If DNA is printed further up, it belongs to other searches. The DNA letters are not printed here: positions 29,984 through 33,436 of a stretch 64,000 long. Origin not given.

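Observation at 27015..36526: Giant surface-protein locus: 671-aa anchored protein translationally coupled to a 2267-aa secreted protein with a Cys-rich core and a ~700-aa Gln-rich coiled-coil stalk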

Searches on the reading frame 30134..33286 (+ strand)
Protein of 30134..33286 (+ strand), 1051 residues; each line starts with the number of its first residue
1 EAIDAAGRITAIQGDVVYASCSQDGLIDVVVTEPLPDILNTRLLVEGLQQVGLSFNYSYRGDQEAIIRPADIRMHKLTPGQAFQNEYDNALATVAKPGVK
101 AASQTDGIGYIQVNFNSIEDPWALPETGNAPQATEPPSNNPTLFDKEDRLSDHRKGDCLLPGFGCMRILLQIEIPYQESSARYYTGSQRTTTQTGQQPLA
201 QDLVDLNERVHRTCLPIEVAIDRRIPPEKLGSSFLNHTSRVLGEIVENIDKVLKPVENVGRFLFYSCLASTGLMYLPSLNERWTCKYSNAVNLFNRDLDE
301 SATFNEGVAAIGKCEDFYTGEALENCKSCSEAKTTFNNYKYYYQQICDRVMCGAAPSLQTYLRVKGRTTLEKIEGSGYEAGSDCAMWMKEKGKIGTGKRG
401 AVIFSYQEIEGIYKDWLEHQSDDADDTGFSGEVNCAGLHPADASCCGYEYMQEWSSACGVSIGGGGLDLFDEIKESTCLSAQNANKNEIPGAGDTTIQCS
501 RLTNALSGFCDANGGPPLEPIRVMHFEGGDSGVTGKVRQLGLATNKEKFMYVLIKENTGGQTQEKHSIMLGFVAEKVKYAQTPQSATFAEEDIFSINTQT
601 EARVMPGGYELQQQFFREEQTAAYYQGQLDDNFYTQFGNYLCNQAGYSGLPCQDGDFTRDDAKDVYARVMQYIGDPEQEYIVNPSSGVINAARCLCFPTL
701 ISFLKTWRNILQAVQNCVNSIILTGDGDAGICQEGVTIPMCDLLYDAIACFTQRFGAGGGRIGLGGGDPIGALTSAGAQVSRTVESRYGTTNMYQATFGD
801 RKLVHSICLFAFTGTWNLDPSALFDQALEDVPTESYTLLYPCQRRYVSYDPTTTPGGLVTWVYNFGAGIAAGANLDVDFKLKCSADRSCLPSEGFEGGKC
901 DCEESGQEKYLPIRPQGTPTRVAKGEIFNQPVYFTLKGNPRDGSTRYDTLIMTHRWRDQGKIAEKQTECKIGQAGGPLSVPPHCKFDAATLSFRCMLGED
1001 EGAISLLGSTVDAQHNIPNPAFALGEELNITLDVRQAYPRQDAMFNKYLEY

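Call 57: predict_structure(alignment_id=A2)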
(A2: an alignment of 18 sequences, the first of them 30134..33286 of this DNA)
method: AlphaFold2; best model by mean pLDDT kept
length: 1051 residues; sequences in the alignment: 18
mean_pLDDT: 64.1   pTM: 0.33
mean pLDDT of the five models: 64.1, 63.6, 61.6, 57.5, 56.2
residues with pLDDT >= 90: 41; 70-90: 467; 50-70: 237; < 50: 306
segments of 3 or more residues with pLDDT < 50: 1-20, 34-36, 183-202, 226-232, 294-300, 394-402, 428-431, 458-487, 494-516, 558-563, 577-587, 674-696, 724-833, 998-1004, 1037-1051
pLDDT, mean of each block of 10 residues (from residue 1): 30 28 68 58 72 80 81 78 75 80 81 82 70 60 76 77 80 84 43 36 65 82 53 56 67 65 64 68 70 49 71 78 80 79 66 56 75 76 85 44 56 76 58 74 85 59 35 43 45 46 35 46 76 68 71 66 64 56 43 58 79 82 73 89 84 72 84 43 32 43 59 63 49 43 38 28 28 32 32 35 43 38 36 68 88 79 88 85 86 81 80 84 79 85 87 81 86 81 78 66 57 68 73 56 40 39
secondary structure, 60 per line:
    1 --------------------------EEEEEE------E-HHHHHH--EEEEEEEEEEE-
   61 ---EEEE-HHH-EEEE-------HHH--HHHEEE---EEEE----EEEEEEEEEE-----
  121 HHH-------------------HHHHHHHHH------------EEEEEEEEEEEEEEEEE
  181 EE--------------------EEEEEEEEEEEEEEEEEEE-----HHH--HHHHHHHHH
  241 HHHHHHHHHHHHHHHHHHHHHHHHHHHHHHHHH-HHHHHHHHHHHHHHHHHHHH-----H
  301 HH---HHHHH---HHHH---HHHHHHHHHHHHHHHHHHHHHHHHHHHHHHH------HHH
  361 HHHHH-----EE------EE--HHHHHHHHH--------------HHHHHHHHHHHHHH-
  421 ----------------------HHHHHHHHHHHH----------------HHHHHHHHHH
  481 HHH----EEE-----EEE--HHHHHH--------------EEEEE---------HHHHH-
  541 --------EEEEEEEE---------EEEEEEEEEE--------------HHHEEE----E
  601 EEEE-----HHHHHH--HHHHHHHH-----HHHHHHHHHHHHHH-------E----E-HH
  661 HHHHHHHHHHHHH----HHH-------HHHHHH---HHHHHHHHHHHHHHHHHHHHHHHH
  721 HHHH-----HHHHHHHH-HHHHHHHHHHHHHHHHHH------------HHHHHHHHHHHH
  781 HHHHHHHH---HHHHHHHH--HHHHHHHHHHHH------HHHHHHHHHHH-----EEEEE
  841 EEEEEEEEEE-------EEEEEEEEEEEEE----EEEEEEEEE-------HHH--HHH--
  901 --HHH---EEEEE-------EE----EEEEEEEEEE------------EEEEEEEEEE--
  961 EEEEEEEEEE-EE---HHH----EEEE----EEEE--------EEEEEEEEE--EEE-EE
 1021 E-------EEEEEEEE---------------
elements in order (helices of 4 or more, strands of 3 or more residues): E27-32 H41-46 E49-59 E64-67 E73-76 E92-94 E98-101 E106-115 H143-151 E164-182 E203-221 H232-273 H275-294 H306-310 H314-317 H321-351 H358-365 H383-391 H406-419 H443-454 H471-483 E488-490 E496-498 H501-506 E521-525 H535-539 E549-556 E566-575 E593-595 E600-604 H610-615 H618-625 H631-644 H659-673 H688-693 H697-724 H730-737 H739-756 H769-788 H792-799 H802-813 H820-830 E836-850 E858-870 E875-883 E909-913 E927-936 E949-958 E961-970 E984-987 E992-995 E1004-1012 E1015-1017 E1019-1021 E1029-1036

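Call 59: fold_search(model_id=the predicted structure, library=pdb)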
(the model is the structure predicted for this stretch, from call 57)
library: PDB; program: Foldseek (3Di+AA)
matches with E <= 10: 941; with E <= 0.001: 0
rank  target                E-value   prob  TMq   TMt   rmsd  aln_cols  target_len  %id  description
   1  9n9j_6                6.4e-03  0.96  0.07  0.29   9.9       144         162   10  Structure of a GRP94 folding intermediate engaged with a CCDC134- and FKBP11-bound secretory translocon (released 2025-11-19)
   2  8rjc_6                8.2e-03  0.96  0.07  0.29   9.9       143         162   10  Structure of the rabbit 80S ribosome stalled on a 2-TMD rhodopsin intermediate in complex with Sec61-TRAP, open confor (released 2024-01-24)
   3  7s64_A                9.9e-03  0.20  0.10  0.08  28.9      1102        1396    8  Intermediate-form oocyte/egg Alpha-2-Macroglobulin (A2Moo) tetramer (released 2022-01-05)
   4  1tza_B                1.5e-02  0.99  0.08  0.43   5.8       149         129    9  X-ray structure of Northeast Structural Genomics Consortium target SoR45 (released 2004-07-27)
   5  8csw                  1.9e-02  0.72  0.07  0.10  15.5       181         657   12  Local refinement of protein 4.2 in Class 2 of erythrocyte ankyrin-1 complex (released 2022-07-20)
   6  6om2_A                2.2e-02  0.84  0.08  0.12   9.6       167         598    8  Crystal structure of atypical integrin alphaV beta8 with proTGF-beta1 ligand peptide (released 2019-12-11)
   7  8b7d                  2.3e-02  0.94  0.08  0.37   8.7       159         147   10  Luminal domain of TMEM106B (released 2023-07-19)
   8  6om1_E                3.5e-02  0.51  0.07  0.11   9.6       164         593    9  Crystal structure of an atypical integrin (released 2019-12-11)
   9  8p4l_A                3.9e-02  0.89  0.07  0.13  14.2       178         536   11  Beta-N-acetylgalactosaminidase from Niabella aurantiaca (released 2024-01-17)
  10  5neu_A                4.9e-02  0.80  0.08  0.13   8.9       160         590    9  Localised Reconstruction of Integrin alpha V beta 6 bound to Foot and Mouth Disease Virus O1 Manisa - Pose B. (released 2017-06-21)
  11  4r7x_A                4.9e-02  0.21  0.06  0.20  11.8       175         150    7  Crystal structure of N-lobe of human ARRDC3(1-180) (released 2014-10-01)
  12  7akk_A                6.0e-02  0.16  0.07  0.08  29.4       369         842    8  Structure of a complement factor-receptor complex (released 2022-04-13)
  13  4um8_C                6.6e-02  0.47  0.07  0.11  10.1       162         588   14  Crystal structure of alpha V beta 6 (released 2014-11-12)
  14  4bhu_B                6.9e-02  0.38  0.06  0.28  11.4       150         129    9  Crystal structure of BslA - A bacterial hydrophobin (released 2013-08-14)
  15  4bhu_A                7.3e-02  0.38  0.06  0.28  11.7       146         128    8  Crystal structure of BslA - A bacterial hydrophobin (released 2013-08-14)
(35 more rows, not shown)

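Call 72: search_protein_representatives(alignment_id=A7)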
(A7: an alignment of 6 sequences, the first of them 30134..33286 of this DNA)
Query: 6 sequences, 1047 profile positions. Proteins with E-value up to 0.001 (for the whole library): 617; up to 1e-10: 531; up to 1e-30: 311. The best 150 are listed.
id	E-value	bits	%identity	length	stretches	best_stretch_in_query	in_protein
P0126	0.0e+00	1675.9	-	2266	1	1-1046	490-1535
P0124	0.0e+00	1671.0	-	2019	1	1-1047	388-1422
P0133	0.0e+00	1657.3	-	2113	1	1-1047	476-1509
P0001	0.0e+00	1612.3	-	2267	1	1-1047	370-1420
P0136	0.0e+00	1479.5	-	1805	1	1-1046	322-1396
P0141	0.0e+00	1459.1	-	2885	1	1-1046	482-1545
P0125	0.0e+00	1451.1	-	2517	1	1-1046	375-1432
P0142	0.0e+00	1431.4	-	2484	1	1-1047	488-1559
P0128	0.0e+00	1420.8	-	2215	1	1-1047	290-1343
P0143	0.0e+00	1413.7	-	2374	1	1-1047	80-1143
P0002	0.0e+00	1400.6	-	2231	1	2-1047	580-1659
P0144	0.0e+00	1375.8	-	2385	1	1-1047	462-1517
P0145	0.0e+00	1374.0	-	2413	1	1-1044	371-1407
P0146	0.0e+00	1373.9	-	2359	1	1-1046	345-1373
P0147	0.0e+00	1372.9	-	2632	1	1-1047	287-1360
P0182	1.2e-247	841.3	-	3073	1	2-1044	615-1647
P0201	2.9e-222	757.2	-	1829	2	651-1042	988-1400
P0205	1.3e-216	738.5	-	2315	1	18-1042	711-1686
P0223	8.5e-204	696.1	-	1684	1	2-1041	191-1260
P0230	4.8e-189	647.2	-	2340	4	652-1001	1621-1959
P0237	2.3e-171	588.7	-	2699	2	629-1002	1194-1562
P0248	9.0e-153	527.1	-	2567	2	628-1046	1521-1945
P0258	1.2e-135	470.5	-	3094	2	431-902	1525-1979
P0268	2.0e-128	446.5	-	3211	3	413-950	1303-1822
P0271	3.0e-125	436.0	-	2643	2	410-1038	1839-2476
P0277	2.1e-122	426.6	-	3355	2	426-1038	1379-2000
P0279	4.7e-122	425.5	-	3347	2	423-1037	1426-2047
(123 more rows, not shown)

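Call 73: list_cluster_members(proteins=[P0279, P0277, P0268, P0258, P0271, P0248, P0237, P0230, P0182, P0205])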
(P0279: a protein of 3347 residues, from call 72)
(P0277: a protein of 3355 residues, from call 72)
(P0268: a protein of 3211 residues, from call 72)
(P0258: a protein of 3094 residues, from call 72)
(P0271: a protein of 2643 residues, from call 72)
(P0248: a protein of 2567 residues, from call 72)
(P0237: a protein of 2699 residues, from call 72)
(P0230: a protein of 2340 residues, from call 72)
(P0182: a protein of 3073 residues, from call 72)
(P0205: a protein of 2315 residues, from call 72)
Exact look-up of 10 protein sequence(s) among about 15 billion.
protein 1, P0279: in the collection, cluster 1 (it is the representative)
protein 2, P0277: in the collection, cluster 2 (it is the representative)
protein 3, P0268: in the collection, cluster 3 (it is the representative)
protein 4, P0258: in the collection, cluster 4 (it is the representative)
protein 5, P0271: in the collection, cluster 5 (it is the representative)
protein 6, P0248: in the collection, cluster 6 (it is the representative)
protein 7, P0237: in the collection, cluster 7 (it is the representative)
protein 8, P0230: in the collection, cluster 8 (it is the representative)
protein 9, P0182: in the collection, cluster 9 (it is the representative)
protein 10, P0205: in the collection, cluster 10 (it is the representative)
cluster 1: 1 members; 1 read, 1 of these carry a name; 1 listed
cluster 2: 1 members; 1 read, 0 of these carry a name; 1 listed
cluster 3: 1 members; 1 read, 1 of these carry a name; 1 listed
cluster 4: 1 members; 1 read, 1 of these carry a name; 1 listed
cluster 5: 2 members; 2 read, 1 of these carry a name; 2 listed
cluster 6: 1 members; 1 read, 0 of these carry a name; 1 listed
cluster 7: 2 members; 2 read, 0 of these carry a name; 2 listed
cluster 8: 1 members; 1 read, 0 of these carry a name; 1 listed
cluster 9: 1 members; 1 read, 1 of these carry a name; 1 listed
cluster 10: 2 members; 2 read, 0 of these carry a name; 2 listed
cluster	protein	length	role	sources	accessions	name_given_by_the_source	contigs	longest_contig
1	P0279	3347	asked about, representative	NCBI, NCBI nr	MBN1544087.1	fibronectin type III domain-containing protein [Candidatus Woesearchaeota archaeon]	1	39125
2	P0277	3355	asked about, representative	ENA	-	-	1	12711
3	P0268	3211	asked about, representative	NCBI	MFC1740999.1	fibronectin type III domain-containing protein [Nanoarchaeota archaeon]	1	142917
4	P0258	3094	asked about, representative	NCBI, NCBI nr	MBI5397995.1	hypothetical protein HZB03_00895 [Candidatus Woesearchaeota archaeon] | hypothetical protein [Candidatus Woesearchaeota archaeon]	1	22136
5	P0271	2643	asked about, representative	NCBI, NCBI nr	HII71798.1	TPA: hypothetical protein HA265_03520, partial [Candidatus Woesearchaeota archaeon] | hypothetical protein [Candidatus Woesearchaeota archaeon]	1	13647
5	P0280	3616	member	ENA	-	-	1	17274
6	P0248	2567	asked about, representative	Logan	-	-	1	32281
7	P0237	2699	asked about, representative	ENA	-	-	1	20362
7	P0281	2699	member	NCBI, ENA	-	-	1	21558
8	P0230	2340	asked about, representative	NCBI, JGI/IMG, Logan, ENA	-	-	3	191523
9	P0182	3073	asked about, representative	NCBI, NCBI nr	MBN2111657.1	fibronectin type III domain-containing protein [Candidatus Woesearchaeota archaeon]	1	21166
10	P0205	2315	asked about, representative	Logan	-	-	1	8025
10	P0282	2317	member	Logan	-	-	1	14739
